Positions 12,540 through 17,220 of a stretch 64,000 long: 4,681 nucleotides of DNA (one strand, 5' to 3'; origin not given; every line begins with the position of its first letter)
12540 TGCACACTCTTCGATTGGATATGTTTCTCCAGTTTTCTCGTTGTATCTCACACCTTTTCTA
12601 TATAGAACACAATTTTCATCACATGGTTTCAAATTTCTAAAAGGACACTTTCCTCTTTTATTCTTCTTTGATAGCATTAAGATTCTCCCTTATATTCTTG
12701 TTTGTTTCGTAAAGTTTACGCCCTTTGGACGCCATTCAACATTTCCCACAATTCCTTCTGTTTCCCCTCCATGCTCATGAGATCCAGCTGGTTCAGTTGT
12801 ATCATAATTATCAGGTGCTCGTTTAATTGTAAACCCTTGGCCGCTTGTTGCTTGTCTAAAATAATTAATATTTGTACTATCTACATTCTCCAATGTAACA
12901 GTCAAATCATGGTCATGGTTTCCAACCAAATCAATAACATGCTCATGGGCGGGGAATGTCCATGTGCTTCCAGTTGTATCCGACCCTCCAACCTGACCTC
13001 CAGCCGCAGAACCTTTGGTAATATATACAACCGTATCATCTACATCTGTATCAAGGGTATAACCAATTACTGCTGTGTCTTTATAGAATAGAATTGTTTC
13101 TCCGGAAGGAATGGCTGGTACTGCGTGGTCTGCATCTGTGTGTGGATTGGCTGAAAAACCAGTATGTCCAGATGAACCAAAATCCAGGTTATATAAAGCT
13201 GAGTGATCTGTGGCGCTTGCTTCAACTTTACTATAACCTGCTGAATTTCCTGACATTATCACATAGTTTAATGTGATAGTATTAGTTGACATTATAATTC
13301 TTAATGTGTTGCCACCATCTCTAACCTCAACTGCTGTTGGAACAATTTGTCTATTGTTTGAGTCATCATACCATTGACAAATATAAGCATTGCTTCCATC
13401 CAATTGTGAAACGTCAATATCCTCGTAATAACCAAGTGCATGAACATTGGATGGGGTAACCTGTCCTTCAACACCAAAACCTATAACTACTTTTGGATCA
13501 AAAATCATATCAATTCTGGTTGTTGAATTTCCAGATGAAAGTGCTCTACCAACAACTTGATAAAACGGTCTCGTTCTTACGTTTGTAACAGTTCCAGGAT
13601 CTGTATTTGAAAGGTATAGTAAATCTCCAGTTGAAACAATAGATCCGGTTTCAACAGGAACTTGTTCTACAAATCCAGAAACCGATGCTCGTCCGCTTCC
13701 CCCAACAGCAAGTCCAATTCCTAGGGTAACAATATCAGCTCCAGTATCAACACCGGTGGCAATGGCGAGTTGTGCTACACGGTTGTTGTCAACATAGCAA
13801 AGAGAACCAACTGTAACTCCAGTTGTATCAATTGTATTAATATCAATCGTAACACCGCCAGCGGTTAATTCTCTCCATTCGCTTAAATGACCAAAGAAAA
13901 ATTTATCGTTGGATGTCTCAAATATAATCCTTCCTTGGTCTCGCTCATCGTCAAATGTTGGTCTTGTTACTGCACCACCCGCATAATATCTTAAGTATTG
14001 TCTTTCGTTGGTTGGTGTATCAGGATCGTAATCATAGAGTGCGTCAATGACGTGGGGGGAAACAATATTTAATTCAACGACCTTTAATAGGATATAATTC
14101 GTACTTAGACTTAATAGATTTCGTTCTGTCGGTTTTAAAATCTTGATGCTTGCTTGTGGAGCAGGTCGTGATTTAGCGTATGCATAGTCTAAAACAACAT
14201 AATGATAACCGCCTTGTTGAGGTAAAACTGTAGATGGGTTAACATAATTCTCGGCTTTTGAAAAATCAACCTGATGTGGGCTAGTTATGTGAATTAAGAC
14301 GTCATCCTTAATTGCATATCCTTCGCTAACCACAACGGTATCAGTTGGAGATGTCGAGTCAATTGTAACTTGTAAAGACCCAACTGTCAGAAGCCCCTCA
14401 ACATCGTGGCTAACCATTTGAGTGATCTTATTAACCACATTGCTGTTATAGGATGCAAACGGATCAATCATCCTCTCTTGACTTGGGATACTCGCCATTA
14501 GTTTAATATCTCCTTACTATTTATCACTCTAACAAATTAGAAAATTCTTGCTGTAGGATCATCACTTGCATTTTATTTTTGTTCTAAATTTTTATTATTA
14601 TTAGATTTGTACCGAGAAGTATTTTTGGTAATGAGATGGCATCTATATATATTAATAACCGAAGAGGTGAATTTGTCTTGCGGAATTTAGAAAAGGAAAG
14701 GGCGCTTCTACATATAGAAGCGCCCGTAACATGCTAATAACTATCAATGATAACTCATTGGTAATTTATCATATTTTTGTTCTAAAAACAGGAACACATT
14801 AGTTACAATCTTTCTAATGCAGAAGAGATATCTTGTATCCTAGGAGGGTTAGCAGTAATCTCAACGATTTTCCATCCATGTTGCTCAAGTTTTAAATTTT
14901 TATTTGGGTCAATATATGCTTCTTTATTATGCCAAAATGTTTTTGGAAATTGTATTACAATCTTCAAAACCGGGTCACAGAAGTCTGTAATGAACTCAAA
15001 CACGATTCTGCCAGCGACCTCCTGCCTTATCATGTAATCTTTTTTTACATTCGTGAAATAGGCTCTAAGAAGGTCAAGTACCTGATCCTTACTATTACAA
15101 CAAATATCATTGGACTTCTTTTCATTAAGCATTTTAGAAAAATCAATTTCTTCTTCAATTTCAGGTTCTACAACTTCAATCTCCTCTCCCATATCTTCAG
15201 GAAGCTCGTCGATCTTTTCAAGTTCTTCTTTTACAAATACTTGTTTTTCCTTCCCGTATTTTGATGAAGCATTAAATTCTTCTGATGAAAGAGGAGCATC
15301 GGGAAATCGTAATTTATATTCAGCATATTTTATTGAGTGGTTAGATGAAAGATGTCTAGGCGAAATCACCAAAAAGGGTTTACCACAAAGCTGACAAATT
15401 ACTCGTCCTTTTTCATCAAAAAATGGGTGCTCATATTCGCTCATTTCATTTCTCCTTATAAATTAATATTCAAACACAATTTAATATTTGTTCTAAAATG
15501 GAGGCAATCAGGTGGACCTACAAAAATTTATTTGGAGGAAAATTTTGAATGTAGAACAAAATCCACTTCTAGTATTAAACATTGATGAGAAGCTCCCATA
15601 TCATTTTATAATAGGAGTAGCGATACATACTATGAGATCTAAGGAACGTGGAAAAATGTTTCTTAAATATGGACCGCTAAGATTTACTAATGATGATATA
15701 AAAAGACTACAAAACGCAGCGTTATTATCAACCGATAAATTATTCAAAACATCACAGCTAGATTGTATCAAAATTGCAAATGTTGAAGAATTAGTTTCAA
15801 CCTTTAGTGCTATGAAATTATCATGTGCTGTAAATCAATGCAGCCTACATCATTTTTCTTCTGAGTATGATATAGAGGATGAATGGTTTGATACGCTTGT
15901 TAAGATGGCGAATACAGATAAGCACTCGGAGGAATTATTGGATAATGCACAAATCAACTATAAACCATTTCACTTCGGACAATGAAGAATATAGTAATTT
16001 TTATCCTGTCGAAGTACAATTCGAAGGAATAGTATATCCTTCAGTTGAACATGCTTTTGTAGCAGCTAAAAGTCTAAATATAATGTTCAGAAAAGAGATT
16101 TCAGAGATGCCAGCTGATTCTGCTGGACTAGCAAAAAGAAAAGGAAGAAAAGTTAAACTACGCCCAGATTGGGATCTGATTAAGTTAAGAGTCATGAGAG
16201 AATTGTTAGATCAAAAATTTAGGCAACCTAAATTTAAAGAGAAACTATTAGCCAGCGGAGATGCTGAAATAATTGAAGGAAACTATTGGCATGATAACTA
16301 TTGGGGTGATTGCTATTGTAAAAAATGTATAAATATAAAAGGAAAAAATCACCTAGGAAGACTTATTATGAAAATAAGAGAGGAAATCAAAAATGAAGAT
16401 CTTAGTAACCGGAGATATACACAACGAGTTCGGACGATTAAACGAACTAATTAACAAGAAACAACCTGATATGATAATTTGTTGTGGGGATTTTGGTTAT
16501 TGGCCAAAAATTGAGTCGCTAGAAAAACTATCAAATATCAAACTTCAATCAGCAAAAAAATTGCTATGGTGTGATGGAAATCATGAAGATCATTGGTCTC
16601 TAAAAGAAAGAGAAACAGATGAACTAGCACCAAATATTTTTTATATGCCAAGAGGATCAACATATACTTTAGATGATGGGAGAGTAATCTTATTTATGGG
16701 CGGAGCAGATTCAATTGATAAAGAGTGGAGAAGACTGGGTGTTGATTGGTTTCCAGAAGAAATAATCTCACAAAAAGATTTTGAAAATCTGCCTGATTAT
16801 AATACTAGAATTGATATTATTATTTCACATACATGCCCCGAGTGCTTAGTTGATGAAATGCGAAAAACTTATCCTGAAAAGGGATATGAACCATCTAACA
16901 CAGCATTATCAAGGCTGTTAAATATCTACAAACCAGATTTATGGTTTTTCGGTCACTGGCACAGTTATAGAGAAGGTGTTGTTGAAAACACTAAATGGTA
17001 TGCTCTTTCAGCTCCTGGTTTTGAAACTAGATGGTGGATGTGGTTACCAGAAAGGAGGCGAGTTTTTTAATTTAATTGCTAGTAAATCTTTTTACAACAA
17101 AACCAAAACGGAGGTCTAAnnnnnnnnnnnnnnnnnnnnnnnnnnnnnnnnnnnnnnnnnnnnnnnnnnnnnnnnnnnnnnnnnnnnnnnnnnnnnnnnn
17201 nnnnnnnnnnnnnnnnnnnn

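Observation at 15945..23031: GC-richer plus-strand island encoding NADAR, a metallophosphoesterase, an SPFH/flotillin-like membrane protein, RNase H, PncA-type nicotinamidase and a vWA/MIDAS protein. Candidate acquired NAD/ADP-ribose counter-defence or defence module.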

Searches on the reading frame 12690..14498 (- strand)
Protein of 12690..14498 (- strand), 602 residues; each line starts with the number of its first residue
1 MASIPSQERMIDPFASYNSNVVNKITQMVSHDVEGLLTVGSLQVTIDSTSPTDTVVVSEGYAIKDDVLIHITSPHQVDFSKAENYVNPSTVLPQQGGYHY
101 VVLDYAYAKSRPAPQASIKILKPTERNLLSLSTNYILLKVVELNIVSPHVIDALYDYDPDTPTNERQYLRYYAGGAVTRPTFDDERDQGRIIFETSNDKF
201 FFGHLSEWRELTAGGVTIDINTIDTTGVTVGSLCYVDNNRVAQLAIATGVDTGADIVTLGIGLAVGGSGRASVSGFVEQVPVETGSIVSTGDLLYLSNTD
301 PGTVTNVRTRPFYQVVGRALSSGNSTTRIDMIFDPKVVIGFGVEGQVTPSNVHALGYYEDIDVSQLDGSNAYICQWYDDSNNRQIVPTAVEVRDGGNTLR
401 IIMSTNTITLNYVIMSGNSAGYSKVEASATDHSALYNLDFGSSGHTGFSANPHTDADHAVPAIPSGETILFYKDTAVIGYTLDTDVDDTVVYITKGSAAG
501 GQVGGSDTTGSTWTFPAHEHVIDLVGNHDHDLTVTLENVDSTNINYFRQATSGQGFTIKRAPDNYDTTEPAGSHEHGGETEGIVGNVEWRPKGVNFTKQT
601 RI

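Call 10: search_protein_families(library=pfam, proteins=[window:12690-14498:-], max_evalue=0.01)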
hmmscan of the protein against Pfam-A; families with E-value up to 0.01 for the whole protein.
window:12690-14498:- (602 aa): 1 family
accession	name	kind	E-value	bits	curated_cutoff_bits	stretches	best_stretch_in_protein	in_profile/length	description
PF13533.13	Biotin_lipoyl_2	-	0.00034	20.8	29.8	1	271-295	5-29/32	Biotin-lipoyl like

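Call 97: search_protein_families(library=phrogs, proteins=[window:12690-14498:-], max_evalue=0.00001)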
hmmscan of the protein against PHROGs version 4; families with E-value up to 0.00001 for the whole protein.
window:12690-14498:- (602 aa): 0 families

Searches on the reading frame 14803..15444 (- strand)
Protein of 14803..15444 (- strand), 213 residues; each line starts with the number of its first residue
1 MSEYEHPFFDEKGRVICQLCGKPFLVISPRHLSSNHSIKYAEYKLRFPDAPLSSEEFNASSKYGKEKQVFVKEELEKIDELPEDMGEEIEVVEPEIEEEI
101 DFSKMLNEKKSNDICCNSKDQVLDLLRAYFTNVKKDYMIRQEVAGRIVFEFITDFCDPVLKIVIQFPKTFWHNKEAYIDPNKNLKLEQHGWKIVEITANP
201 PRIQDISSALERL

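Call 10: search_protein_families(library=pfam, proteins=[window:14803-15444:-], max_evalue=0.01)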
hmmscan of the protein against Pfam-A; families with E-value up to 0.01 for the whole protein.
window:14803-15444:- (213 aa): 1 family
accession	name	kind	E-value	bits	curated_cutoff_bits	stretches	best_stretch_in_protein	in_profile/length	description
PF05443.17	ROS_MUCR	-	0.00017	22.1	25.4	1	13-58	63-110/123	ROS/MUCR transcriptional regulator protein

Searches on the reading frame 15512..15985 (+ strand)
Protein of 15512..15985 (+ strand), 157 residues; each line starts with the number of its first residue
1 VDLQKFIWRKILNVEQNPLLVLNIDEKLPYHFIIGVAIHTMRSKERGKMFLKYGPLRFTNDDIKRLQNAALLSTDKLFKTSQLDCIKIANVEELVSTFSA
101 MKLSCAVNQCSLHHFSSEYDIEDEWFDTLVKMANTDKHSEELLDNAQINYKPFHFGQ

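Call 10: search_protein_families(library=pfam, proteins=[window:15512-15985:+], max_evalue=0.01)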
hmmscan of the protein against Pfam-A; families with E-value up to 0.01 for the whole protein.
window:15512-15985:+ (157 aa): 0 families

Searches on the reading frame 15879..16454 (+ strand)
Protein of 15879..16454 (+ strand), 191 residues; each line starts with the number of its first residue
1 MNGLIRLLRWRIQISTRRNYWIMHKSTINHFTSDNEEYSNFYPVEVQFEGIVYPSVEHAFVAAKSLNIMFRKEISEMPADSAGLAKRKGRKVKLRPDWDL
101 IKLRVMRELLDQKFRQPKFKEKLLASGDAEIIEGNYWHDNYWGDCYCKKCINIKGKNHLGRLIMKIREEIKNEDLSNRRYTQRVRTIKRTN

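Call 5: search_protein_families(library=pfam, proteins=[window:15879-16454:+], max_evalue=0.01)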
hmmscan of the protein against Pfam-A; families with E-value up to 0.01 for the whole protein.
window:15879-16454:+ (191 aa): 1 family
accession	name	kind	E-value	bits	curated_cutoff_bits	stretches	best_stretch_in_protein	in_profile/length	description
PF08719.17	NADAR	-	5.3e-22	79.2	35.1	1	34-171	9-163/163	NADAR domain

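Call 9: search_protein_families(library=phrogs, proteins=[window:15879-16454:+], max_evalue=0.01)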
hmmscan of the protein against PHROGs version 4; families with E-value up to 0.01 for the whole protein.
window:15879-16454:+ (191 aa): 1 family
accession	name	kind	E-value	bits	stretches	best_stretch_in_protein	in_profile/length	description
phrog_1017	-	unknown function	9.1e-40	137.4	1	25-183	5-165/170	-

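Call 25: search_protein_families(library=padloc, proteins=[window:15879-16454:+], max_evalue=0.01)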
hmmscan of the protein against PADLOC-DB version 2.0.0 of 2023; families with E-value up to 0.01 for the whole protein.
window:15879-16454:+ (191 aa): 1 family
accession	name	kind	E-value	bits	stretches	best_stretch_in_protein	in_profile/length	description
PDLC04643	PDC-M42C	-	4.5e-09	34.7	1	33-170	11-157/158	-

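Call 26: search_protein_families(library=ncbifam, proteins=[window:15879-16454:+], max_evalue=0.01)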
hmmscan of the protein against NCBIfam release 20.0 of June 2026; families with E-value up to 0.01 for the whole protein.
window:15879-16454:+ (191 aa): 2 families
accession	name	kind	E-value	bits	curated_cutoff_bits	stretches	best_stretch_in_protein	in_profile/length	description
TIGR02464.1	ribofla_fusion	equivalog_domain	1.4e-21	77.4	73.7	1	34-170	9-152/153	riboflavin biosynthesis intermediates N-glycosidase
NF053876.1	DS32_2_antiphage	equivalog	1.7e-14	53.3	240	1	84-180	67-165/181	NADAR family anti-phage protein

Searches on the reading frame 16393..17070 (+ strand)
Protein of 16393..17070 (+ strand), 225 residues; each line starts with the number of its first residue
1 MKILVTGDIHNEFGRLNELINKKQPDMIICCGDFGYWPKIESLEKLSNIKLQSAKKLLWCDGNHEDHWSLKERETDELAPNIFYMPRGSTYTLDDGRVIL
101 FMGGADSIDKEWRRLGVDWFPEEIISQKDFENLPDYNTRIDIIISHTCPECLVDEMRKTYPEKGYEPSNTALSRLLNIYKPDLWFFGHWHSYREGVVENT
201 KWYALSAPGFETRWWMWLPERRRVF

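Call 5: search_protein_families(library=pfam, proteins=[window:16393-17070:+], max_evalue=0.01)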
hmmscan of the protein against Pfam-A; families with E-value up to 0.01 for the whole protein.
window:16393-17070:+ (225 aa): 2 families
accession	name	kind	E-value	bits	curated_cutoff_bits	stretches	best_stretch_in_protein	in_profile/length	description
PF00149.33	Metallophos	-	4.5e-20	73.3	21.5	1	1-192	1-191/191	Calcineurin-like phosphoesterase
PF12850.12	Metallophos_2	-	1.3e-08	35.5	27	1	1-103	1-89/154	Calcineurin-like phosphoesterase superfamily domain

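Call 9: search_protein_families(library=phrogs, proteins=[window:16393-17070:+], max_evalue=0.01)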
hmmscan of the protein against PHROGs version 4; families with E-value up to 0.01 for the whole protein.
window:16393-17070:+ (225 aa): 2 families
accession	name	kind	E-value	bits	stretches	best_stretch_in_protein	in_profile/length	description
phrog_1649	-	other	1.3e-35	123.5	1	1-204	36-266/308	metallo-phosphoesterase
phrog_221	-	other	0.0073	16.5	0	2-87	113-206/367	metallo-phosphoesterase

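Call 25: search_protein_families(library=padloc, proteins=[window:16393-17070:+], max_evalue=0.01)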
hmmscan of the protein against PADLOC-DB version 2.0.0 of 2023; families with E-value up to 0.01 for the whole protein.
window:16393-17070:+ (225 aa): 1 family
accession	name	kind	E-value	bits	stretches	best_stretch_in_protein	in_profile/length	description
PDLC04908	PDC-S10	-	1.3e-12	45.5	1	1-199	10-190/223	-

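Call 26: search_protein_families(library=ncbifam, proteins=[window:16393-17070:+], max_evalue=0.01)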
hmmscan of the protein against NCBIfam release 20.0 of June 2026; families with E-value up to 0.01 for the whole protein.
window:16393-17070:+ (225 aa): 2 families
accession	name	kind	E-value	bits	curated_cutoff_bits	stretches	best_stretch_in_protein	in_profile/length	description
TIGR00040.1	yfcE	subfamily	7e-05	23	56.25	1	1-71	1-64/158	YfcE family phosphodiesterase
TIGR04123.1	P_estr_lig_assc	hypoth_equivalog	0.00035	20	150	1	6-66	46-110/207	ligase-associated DNA damage response endonuclease PdeM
